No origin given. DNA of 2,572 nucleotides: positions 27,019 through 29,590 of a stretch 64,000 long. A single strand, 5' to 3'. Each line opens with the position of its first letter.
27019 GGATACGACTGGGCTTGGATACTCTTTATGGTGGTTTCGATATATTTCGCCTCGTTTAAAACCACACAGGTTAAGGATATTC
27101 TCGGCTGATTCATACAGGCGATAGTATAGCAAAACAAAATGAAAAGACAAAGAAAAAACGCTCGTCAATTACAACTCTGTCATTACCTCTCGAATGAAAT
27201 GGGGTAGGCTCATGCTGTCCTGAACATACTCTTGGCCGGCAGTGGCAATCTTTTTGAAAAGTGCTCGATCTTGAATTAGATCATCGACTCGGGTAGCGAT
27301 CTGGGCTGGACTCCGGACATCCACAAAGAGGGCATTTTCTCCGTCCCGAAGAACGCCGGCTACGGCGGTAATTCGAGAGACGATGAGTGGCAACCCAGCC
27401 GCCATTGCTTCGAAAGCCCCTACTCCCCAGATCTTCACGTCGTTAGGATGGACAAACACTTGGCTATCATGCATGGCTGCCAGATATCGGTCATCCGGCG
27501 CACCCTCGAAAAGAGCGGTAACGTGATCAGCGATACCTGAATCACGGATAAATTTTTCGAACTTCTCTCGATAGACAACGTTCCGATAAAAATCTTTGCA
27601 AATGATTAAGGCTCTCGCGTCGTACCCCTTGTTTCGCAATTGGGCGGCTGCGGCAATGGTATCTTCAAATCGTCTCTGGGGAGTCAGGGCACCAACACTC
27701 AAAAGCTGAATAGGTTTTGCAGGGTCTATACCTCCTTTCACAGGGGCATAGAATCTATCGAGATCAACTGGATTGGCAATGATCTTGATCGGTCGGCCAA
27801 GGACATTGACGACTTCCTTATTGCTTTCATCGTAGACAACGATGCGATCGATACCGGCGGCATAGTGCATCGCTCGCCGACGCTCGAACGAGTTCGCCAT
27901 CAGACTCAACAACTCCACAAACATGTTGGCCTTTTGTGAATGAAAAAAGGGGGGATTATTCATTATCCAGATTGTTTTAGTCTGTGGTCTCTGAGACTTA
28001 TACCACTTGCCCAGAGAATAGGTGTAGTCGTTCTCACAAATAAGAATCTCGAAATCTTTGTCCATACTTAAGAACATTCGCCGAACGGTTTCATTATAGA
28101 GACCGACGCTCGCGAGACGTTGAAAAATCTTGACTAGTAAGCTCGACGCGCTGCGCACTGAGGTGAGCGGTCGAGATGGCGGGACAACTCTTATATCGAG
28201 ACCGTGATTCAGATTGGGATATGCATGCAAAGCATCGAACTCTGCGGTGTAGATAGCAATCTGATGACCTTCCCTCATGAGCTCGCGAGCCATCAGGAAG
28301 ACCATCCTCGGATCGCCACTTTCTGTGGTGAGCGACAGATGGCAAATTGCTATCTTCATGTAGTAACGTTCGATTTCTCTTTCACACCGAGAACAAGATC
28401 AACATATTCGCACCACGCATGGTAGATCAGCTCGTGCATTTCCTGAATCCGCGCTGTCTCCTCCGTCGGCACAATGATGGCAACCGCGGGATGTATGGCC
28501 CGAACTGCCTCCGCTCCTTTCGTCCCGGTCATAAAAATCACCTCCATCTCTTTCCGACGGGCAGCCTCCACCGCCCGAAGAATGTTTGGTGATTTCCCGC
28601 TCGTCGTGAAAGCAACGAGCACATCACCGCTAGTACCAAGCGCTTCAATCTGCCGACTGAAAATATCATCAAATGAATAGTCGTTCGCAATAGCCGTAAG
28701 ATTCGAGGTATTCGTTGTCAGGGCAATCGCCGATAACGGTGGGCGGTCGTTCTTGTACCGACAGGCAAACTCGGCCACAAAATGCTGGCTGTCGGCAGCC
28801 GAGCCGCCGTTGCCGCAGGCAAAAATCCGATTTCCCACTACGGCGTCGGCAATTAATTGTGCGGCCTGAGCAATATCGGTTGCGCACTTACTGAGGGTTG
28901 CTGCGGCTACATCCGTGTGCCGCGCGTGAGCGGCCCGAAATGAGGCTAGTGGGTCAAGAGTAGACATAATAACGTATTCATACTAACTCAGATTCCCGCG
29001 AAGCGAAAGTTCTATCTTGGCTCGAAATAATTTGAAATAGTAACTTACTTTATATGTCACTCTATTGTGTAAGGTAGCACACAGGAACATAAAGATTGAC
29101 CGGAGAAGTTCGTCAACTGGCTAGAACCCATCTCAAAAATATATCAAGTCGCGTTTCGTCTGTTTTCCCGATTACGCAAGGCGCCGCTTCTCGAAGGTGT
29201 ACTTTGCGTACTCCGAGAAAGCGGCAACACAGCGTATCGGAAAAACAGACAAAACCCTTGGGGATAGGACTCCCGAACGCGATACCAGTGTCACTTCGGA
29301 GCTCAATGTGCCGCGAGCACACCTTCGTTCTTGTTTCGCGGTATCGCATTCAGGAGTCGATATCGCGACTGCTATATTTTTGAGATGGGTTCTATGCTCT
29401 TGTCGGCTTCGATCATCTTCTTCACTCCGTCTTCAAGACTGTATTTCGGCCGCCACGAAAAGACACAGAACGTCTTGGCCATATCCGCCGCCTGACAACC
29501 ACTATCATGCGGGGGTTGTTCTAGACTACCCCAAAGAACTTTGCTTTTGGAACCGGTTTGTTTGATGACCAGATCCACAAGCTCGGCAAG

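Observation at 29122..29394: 273-bp palindromic MITE-like element with 22-bp perfect TIRs, copy A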

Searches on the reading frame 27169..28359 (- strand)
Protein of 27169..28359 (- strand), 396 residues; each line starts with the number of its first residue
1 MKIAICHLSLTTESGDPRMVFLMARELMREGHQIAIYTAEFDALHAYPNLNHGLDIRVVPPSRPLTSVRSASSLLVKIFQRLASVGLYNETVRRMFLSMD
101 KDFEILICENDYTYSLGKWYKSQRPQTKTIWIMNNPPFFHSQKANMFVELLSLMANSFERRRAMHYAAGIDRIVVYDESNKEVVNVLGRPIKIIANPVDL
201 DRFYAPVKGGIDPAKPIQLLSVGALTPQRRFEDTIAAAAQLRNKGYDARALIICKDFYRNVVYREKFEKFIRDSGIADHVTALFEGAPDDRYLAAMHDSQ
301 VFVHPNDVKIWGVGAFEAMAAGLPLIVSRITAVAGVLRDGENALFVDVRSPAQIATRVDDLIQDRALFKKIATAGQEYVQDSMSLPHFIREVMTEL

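Call 14: search_protein_families(library=pfam, proteins=[window:27169-28359:-])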
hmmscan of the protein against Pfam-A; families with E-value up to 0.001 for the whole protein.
window:27169-28359:- (396 aa): 5 families
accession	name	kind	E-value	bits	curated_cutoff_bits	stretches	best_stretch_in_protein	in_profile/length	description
PF00534.26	Glycos_transf_1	-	6.2e-22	78.4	26.4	1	214-376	13-170/172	Glycosyl transferases group 1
PF13692.12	Glyco_trans_1_4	-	1.5e-16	61.4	27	1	218-364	3-142/142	Glycosyl transferases group 1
PF13524.12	Glyco_trans_1_2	-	3.8e-08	33.8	25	1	287-392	35-142/144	Glycosyl transferase-like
PF13439.12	Glyco_transf_4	-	7.6e-06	26.5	28.5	1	18-202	6-170/170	Glycosyltransferase Family 4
PF20706.3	GT4-conflict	-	0.00049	19.6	26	1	215-360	196-353/385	Family 4 Glycosyltransferase in conflict systems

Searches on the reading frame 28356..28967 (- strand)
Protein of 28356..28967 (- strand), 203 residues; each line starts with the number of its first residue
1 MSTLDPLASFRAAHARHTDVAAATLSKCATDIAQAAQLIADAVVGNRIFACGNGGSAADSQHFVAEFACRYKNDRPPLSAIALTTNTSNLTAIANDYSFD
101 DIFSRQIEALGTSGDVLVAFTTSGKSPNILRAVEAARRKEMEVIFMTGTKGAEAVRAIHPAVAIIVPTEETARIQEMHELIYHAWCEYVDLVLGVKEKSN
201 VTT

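Call 14: search_protein_families(library=pfam, proteins=[window:28356-28967:-])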
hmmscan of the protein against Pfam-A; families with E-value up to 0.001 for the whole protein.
window:28356-28967:- (203 aa): 2 families
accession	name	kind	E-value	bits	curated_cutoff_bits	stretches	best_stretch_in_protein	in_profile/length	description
PF13580.11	SIS_2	-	5e-26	91.8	27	1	20-148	9-138/138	SIS domain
PF01380.27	SIS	-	1.5e-05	25.2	25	1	101-170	41-110/131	SIS domain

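Call 30: find_encoding_contigs(protein=window:28356-28967:-, flank=3000, max_places=10)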
Protein window:28356-28967:- (203 aa): 6 contigs read that carry it; 5 places shown.
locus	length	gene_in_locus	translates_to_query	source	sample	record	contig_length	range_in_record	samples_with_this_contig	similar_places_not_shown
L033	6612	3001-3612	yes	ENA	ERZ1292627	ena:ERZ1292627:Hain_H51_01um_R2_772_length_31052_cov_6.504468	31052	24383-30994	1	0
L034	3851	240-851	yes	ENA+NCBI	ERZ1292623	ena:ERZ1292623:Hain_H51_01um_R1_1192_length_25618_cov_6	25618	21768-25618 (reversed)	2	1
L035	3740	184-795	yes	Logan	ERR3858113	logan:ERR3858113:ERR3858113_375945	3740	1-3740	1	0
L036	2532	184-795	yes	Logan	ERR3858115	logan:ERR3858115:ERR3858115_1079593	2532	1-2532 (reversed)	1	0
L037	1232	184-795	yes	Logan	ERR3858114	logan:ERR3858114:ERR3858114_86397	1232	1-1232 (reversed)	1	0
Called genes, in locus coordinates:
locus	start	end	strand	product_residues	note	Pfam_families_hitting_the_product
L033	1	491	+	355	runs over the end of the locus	PF01501:Glyco_transf_8, PF18404:Glyco_transf_24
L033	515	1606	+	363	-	PF01073:3Beta_HSD, PF01370:Epimerase, PF02719:Polysacc_synt_2, PF04321:RmlD_sub_bind, PF07993:NAD_binding_4, PF16363:GDP_Man_Dehyd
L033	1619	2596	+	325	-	PF04321:RmlD_sub_bind, PF05368:NmrA (faint), PF01073:3Beta_HSD, PF01370:Epimerase, PF02719:Polysacc_synt_2, PF08659:KR (weak), PF13460:NAD_binding_10, PF16363:GDP_Man_Dehyd, +1 more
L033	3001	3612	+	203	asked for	PF13580:SIS_2, PF01380:SIS (weak)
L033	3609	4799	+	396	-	PF13439:Glyco_transf_4 (faint), PF00534:Glycos_transf_1, PF13692:Glyco_trans_1_4, PF13524:Glyco_trans_1_2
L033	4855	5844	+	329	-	PF00535:Glycos_transf_2, PF10111:Glyco_tranf_2_2 (faint)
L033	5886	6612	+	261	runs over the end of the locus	?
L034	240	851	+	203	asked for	PF13580:SIS_2, PF01380:SIS (weak)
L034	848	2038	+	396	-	PF13439:Glyco_transf_4 (faint), PF00534:Glycos_transf_1, PF13692:Glyco_trans_1_4, PF13524:Glyco_trans_1_2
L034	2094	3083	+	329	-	PF00535:Glycos_transf_2, PF10111:Glyco_tranf_2_2 (faint)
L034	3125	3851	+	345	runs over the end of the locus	PF13524:Glyco_trans_1_2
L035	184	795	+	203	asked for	PF13580:SIS_2, PF01380:SIS (weak)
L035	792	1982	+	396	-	PF13439:Glyco_transf_4 (faint), PF00534:Glycos_transf_1, PF13692:Glyco_trans_1_4, PF13524:Glyco_trans_1_2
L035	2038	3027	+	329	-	PF00535:Glycos_transf_2, PF10111:Glyco_tranf_2_2 (faint)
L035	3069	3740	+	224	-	?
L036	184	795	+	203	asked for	PF13580:SIS_2, PF01380:SIS (weak)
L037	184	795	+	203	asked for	PF13580:SIS_2, PF01380:SIS (weak)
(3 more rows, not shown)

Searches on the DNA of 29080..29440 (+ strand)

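Call 21: search_rna_families(source=window, start=29080, end=29440, threshold=evalue, max_evalue=10)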
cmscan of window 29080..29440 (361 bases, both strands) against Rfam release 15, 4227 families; matches with E-value up to 10: 1.
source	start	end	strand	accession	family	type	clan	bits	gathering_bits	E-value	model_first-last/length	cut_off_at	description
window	29401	29425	-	RF01139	sR2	Gene; snRNA; snoRNA; CD-box;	-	11.3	42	4.5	31-57/57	no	Small nucleolar RNA sR2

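Call 38: search_dna_similar(query=window:29122-29394:+, collection=plasmids, mode=distant, max_evalue=0.01)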
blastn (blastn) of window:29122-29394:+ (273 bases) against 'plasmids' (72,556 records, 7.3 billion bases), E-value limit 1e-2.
No match.

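Call 39: search_dna_similar(query=window:29122-29394:+, collection=phages, mode=distant, max_evalue=0.01)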
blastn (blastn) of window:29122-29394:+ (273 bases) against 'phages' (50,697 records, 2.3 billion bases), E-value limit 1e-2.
No match.
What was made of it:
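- Tried and rejected: BLAST of the whole 273-nt unit against plasmids and phages: no match (calls 38, 39).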

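Call 75: search_dna_similar(query=window:29121-29153:+, collection=plasmids, mode=distant, max_evalue=10, max_rows=30)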
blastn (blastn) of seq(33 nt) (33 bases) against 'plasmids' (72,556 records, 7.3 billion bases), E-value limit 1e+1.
Records with a match: 8; places in all: 44; records where one place covers at least 80% of the query: 0.
Best place of each record, by identity: >=99% 7; 80-90% 1.
By first word of the organism name: Leptospira 6; Chondrinema 1; Yersinia 1.
By predicted mobility (MOB-suite, as given by PLSDB): non-mobilizable 7; mobilizable 1.
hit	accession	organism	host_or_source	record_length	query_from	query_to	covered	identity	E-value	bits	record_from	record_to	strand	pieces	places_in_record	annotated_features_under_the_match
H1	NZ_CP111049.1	Chondrinema litorale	Seaweed,red alga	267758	3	28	79%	88.5%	3e+0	35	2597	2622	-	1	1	BRO family protein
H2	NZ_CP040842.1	Leptospira weilii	Canis lupus familiaris,urine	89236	1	21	64%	100.0%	7e-2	39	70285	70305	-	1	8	hypothetical protein | IS5 family transposase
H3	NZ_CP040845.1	Leptospira weilii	Canis lupus familiaris,urine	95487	1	21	64%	100.0%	7e-2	39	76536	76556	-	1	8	hypothetical protein | IS5 family transposase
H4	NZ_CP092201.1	Leptospira weilii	Homo sapiens,blood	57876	1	20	61%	100.0%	3e-1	37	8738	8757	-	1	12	none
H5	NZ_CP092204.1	Leptospira weilii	Homo sapiens,blood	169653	1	20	61%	100.0%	3e-1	37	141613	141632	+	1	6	IS5 family transposase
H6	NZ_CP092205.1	Leptospira weilii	Homo sapiens,blood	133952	1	20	61%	100.0%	3e-1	37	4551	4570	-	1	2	none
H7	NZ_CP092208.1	Leptospira weilii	Homo sapiens,blood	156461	1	20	61%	100.0%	3e-1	37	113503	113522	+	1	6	IS5 family transposase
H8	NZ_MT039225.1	Yersinia frederiksenii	-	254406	13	30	55%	100.0%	3e+0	34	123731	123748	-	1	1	neuraminidase-like domain-containing protein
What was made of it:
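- Tried and rejected: Only the 33-nt end used alone found the insertion sequences (call 75).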

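Call 76: get_annotated_region(hit=H2, flank=2500)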
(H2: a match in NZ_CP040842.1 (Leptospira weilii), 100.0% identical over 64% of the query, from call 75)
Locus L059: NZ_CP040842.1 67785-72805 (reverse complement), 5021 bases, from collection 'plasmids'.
description: Leptospira weilii strain CUDO6 plasmid pDO6, complete sequence
organism: Leptospira weilii (NCBI taxid 28184)
taxonomy: Bacteria; Spirochaetota; Spirochaetia; Leptospirales; Leptospiraceae; Leptospira; Leptospira weilii
host: -; source: Canis lupus familiaris,urine; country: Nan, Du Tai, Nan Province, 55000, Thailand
typing (MOB-suite, as given by PLSDB): non-mobilizable
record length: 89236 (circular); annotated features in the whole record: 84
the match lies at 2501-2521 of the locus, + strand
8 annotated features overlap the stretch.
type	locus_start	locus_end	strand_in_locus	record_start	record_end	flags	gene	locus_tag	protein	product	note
CDS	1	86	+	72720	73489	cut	-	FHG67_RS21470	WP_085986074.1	IS5 family transposase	-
CDS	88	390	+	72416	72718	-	-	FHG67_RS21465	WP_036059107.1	HigA family addiction module antitoxin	-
CDS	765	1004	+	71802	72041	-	-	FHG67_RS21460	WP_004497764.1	AbrB/MazE/SpoVT family DNA-binding domain-containing protein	-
CDS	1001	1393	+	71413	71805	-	-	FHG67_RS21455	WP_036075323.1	type II toxin-antitoxin system death-on-curing family toxin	-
CDS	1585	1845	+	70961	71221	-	-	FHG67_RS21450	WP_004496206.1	ribbon-helix-helix domain-containing protein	-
CDS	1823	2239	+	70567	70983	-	-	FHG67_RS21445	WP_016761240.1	PIN domain-containing protein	-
CDS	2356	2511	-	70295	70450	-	-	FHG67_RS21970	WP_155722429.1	hypothetical protein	-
CDS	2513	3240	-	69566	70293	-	-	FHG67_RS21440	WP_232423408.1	IS5 family transposase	-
